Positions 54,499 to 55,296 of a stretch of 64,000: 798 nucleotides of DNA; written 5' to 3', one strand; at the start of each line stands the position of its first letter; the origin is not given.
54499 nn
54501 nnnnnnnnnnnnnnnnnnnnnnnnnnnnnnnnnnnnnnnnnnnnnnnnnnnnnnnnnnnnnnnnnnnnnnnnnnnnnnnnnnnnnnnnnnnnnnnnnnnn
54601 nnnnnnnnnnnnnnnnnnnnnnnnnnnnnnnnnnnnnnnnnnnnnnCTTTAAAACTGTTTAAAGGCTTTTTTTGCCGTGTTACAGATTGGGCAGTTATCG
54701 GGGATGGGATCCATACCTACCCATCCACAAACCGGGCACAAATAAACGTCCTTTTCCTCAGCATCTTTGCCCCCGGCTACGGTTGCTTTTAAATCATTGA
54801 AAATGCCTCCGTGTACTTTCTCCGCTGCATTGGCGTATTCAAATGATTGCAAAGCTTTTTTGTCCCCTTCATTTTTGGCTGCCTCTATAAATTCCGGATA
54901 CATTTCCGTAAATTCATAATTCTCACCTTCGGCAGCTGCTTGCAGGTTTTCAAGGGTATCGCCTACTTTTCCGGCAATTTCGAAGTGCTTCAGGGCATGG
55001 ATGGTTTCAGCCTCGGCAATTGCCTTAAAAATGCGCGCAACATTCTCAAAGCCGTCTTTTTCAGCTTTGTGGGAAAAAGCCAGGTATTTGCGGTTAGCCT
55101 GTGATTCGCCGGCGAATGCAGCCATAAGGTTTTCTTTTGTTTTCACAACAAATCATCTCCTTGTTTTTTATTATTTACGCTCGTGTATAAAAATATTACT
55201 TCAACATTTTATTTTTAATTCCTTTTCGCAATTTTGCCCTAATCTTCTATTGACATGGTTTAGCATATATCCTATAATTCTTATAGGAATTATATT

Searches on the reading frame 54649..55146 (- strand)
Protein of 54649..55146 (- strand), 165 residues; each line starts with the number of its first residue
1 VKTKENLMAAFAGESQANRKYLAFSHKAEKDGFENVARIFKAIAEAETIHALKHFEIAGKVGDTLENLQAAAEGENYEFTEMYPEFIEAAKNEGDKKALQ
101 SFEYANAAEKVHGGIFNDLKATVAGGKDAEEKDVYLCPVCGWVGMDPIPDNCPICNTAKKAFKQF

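Call 49: search_protein_families(library=pfam, proteins=[window:54649-55146:-], max_evalue=1)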
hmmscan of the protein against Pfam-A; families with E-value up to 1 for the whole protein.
window:54649-55146:- (165 aa): 5 families
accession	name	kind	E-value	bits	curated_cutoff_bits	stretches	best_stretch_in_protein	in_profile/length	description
PF02915.23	Rubrerythrin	-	7.9e-25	88.3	22.8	1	5-119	1-136/137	Rubrerythrin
PF21349.2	RUBY_RBDX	-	3.5e-06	26.8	26.5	1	136-163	2-30/30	Rubrerythrin, rubredoxin-like domain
PF00210.30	Ferritin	-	0.0064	16.9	24.5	1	6-121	3-104/142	Ferritin-like domain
PF23458.2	DUF7130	-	0.012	16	35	1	124-162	43-83/89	Domain of unknown function (DUF7130)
PF22795.1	DUF4796_N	-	0.32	11.3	27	0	148-156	18-26/29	DUF4796 N-terminal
